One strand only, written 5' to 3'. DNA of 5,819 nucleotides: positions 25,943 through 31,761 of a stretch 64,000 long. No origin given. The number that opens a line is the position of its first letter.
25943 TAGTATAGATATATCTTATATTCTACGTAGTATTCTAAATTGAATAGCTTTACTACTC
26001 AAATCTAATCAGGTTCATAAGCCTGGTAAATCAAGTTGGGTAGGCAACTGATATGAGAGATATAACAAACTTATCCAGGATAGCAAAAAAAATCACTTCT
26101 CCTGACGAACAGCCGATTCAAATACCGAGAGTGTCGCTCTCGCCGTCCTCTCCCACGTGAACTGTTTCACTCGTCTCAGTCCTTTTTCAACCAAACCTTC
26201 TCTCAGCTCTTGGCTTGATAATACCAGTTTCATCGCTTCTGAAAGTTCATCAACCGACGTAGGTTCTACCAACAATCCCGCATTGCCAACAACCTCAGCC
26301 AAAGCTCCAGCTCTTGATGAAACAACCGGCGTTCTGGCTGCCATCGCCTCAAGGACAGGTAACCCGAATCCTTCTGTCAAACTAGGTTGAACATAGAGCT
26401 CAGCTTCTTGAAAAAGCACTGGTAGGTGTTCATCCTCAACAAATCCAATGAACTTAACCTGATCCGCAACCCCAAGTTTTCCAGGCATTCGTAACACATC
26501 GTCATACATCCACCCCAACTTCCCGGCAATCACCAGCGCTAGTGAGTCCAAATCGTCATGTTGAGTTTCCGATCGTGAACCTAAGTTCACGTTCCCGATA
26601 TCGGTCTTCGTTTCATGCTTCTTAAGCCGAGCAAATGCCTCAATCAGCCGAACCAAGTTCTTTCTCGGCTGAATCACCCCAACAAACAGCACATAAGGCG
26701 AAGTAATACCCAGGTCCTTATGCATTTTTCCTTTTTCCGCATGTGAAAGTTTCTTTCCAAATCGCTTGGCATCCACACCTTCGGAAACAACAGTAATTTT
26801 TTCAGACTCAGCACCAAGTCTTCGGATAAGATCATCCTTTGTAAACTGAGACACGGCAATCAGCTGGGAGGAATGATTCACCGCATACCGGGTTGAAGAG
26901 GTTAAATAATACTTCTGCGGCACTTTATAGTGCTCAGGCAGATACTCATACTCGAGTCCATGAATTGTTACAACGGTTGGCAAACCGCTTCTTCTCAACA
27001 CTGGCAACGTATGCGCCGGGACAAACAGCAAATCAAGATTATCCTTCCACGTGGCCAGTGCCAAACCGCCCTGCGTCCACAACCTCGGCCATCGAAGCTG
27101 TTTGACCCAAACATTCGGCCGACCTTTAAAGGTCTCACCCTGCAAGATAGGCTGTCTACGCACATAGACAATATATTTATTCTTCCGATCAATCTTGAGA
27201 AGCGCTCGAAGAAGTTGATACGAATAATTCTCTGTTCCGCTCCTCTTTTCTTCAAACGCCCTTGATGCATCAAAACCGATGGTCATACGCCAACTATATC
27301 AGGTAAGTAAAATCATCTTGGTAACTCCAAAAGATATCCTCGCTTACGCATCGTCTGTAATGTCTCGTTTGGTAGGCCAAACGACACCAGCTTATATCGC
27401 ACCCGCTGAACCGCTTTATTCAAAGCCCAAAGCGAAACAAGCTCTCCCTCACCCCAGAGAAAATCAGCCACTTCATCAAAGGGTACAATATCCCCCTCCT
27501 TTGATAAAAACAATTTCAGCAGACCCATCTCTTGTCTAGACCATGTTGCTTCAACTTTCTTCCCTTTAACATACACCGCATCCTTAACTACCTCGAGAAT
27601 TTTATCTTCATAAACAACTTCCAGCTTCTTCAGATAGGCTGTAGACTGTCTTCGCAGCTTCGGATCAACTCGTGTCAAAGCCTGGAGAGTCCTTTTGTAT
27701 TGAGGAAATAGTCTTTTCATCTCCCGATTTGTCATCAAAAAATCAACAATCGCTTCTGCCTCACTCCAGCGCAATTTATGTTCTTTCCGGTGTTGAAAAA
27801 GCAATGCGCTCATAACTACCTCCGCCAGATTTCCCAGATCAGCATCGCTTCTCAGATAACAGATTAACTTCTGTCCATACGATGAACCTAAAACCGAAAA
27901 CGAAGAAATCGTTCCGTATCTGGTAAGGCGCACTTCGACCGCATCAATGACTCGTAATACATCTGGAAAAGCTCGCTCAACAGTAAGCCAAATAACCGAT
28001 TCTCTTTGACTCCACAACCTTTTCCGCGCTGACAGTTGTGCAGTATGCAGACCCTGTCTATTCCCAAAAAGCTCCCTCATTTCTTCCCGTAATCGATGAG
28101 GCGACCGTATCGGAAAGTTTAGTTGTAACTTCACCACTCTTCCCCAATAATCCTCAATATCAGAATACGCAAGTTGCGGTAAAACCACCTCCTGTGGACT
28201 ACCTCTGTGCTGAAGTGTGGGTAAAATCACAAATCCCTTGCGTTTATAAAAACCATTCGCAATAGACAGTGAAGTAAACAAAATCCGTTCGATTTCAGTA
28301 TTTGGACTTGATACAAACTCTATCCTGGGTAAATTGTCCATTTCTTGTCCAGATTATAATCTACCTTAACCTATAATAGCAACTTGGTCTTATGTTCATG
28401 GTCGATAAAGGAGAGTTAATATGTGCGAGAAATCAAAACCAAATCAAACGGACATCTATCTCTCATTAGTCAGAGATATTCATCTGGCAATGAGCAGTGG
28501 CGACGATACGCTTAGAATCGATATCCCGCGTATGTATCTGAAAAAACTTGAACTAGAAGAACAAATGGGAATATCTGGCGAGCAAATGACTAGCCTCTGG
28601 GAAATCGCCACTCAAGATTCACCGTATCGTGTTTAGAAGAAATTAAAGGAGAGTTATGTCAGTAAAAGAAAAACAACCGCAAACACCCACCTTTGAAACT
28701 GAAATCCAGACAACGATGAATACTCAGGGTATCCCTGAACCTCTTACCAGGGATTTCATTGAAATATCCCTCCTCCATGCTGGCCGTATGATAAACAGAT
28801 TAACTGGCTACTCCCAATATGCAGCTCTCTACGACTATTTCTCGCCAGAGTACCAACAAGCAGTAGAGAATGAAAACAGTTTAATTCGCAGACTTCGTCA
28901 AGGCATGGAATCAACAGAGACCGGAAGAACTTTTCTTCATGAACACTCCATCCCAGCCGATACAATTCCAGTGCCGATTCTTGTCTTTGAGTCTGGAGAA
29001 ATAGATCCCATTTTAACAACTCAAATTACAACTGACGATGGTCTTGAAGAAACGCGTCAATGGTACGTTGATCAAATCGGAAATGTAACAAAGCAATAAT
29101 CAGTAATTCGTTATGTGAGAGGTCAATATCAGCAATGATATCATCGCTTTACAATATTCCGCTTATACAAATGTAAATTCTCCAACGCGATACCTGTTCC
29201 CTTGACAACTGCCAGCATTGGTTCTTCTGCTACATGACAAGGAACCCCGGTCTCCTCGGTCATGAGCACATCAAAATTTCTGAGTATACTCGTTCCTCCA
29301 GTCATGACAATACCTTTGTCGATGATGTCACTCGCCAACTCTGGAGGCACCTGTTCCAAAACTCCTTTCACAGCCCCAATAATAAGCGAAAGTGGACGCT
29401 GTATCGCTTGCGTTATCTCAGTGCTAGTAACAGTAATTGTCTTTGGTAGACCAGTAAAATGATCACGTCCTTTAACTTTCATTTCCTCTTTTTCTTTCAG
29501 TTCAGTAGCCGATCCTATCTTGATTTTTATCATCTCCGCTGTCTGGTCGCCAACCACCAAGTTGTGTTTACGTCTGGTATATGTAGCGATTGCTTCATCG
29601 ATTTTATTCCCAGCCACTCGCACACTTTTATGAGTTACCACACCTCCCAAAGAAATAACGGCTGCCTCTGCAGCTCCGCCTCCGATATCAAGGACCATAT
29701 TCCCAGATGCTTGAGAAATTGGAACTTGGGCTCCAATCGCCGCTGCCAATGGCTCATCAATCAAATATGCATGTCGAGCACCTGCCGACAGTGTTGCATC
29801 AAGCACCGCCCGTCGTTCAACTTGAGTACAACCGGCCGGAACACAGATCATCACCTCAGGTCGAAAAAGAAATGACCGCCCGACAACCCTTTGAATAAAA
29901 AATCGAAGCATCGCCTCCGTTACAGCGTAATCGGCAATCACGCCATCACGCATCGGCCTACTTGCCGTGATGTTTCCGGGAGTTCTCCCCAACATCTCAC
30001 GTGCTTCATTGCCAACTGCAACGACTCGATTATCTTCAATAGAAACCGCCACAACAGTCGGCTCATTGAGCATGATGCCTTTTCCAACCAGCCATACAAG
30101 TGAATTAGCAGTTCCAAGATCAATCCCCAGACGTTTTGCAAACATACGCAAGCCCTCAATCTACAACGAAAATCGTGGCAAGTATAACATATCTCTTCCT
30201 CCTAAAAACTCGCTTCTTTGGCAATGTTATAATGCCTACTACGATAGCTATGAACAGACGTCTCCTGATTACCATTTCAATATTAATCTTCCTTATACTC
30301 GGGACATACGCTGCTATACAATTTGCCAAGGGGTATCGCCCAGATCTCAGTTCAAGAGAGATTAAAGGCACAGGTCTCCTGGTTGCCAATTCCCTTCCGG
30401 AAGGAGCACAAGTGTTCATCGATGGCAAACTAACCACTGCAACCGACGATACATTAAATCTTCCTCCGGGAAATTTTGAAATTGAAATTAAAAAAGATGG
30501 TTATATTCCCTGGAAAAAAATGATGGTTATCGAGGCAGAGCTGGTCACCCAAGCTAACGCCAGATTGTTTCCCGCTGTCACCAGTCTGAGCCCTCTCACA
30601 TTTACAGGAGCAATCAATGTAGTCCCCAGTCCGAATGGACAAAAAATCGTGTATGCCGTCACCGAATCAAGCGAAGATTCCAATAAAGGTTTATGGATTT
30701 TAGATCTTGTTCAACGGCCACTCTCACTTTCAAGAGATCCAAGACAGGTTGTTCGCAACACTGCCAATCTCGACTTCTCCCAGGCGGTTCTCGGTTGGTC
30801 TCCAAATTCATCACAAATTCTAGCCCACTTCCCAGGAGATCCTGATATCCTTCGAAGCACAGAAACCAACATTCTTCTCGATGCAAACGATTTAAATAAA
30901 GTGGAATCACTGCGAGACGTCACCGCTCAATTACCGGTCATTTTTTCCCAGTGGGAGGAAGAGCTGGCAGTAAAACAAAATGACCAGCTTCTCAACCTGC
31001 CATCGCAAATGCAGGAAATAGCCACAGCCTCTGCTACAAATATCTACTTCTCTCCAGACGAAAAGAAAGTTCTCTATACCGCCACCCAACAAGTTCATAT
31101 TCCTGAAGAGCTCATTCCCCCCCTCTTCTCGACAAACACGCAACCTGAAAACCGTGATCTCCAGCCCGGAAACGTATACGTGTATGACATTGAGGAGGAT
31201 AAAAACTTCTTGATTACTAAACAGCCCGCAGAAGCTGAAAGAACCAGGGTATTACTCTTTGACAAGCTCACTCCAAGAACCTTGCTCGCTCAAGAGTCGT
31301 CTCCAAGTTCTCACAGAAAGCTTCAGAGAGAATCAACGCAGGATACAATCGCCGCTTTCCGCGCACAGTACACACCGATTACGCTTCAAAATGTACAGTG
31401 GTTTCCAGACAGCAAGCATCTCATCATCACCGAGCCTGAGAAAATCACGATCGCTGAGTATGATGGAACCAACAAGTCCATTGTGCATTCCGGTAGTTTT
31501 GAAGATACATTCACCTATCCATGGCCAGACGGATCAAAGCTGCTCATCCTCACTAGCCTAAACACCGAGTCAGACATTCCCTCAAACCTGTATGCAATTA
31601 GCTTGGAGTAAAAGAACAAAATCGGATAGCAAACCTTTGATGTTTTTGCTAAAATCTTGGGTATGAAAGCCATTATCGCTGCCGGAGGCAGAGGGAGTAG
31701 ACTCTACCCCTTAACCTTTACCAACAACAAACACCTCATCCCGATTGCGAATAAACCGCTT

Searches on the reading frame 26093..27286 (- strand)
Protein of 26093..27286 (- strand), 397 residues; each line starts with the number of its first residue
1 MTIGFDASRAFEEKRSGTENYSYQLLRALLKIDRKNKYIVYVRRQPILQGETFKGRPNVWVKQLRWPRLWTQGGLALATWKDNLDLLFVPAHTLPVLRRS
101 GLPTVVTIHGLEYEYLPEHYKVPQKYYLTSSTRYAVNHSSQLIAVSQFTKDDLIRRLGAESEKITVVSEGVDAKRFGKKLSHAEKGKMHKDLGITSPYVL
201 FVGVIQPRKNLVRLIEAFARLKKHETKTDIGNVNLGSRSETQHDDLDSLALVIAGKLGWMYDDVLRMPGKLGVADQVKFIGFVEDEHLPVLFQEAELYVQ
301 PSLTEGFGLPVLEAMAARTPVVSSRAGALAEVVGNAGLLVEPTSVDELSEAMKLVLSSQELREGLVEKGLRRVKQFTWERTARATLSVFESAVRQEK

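Call 23: search_protein_families(library=pfam, proteins=[window:26093-27286:-], max_evalue=0.001)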
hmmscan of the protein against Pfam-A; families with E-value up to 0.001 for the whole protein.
window:26093-27286:- (397 aa): 6 families
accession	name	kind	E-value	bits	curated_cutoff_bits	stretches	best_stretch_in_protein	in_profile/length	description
PF00534.26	Glycos_transf_1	-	8.5e-37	126.8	26.4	1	189-369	6-169/172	Glycosyl transferases group 1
PF13692.12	Glyco_trans_1_4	-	5.1e-28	98.5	27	1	197-357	2-141/142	Glycosyl transferases group 1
PF13439.12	Glyco_transf_4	-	1e-18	68.4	28.5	1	16-175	2-170/170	Glycosyltransferase Family 4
PF20706.3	GT4-conflict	-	2.6e-08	33.7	26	1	275-336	261-323/385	Family 4 Glycosyltransferase in conflict systems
PF13579.12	Glyco_trans_4_4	-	5e-08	33.9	29.7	1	97-168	89-156/158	Glycosyl transferase 4-like domain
PF13524.12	Glyco_trans_1_2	-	1.6e-07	31.8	25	1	249-386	15-143/144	Glycosyl transferase-like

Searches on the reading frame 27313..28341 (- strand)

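Call 23: search_protein_families(library=pfam, proteins=[window:27313-28341:-], max_evalue=0.001)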
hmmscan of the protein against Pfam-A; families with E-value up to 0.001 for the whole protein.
window:27313-28341:- (342 aa): 1 family
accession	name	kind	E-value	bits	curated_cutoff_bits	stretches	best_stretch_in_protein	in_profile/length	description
PF00486.34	Trans_reg_C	-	1.4e-08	35.1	26.2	1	266-338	5-77/77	Transcriptional regulatory protein, C terminal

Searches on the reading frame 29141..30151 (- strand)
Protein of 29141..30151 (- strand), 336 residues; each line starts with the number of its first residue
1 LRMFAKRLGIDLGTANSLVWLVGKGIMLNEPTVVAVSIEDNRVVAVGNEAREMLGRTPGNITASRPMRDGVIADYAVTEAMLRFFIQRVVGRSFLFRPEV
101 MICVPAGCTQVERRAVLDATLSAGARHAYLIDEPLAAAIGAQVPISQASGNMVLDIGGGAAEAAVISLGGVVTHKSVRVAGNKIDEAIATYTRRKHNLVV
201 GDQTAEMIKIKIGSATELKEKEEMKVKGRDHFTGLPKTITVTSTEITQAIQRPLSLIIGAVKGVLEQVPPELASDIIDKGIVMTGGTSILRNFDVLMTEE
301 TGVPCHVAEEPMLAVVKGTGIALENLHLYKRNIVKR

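Call 23: search_protein_families(library=pfam, proteins=[window:29141-30151:-], max_evalue=0.001)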
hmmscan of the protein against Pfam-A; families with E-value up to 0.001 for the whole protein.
window:29141-30151:- (336 aa): 4 families
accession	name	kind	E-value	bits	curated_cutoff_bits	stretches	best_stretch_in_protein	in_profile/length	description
PF06723.19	MreB_Mbl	-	3.4e-136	453.8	27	1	6-329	2-325/327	MreB/Mbl protein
PF00012.26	HSP70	-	8.9e-09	34.5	20.6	1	99-197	135-239/599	Hsp70 protein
PF14450.12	FtsA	-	1.6e-08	35.4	31.8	1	152-316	1-125/127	Cell division protein FtsA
PF00022.25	Actin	-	9.4e-07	28.2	27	1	32-200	32-195/410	Actin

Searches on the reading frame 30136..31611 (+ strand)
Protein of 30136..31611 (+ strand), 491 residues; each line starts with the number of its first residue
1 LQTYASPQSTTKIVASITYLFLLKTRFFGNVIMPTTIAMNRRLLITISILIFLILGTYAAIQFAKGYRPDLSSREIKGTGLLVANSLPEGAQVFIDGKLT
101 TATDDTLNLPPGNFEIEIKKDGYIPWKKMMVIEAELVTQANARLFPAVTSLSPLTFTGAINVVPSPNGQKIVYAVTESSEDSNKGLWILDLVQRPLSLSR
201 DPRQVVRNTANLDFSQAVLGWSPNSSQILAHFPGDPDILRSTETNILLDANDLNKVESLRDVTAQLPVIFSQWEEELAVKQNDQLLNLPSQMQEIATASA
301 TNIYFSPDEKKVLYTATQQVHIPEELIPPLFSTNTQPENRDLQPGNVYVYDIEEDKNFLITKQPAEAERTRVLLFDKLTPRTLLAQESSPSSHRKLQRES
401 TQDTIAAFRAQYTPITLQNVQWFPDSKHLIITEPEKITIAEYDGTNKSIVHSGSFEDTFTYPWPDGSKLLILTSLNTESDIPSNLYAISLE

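Call 23: search_protein_families(library=pfam, proteins=[window:30136-31611:+], max_evalue=0.001)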
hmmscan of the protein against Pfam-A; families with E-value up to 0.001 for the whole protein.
window:30136-31611:+ (491 aa): 2 families
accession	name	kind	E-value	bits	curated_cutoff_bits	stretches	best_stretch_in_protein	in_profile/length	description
PF08308.17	PEGA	-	4e-09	36.7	20.8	1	80-144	2-67/71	PEGA domain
PF07676.18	PD40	-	0.00058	20.2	20.9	0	159-188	11-38/38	WD40-like Beta Propeller Repeat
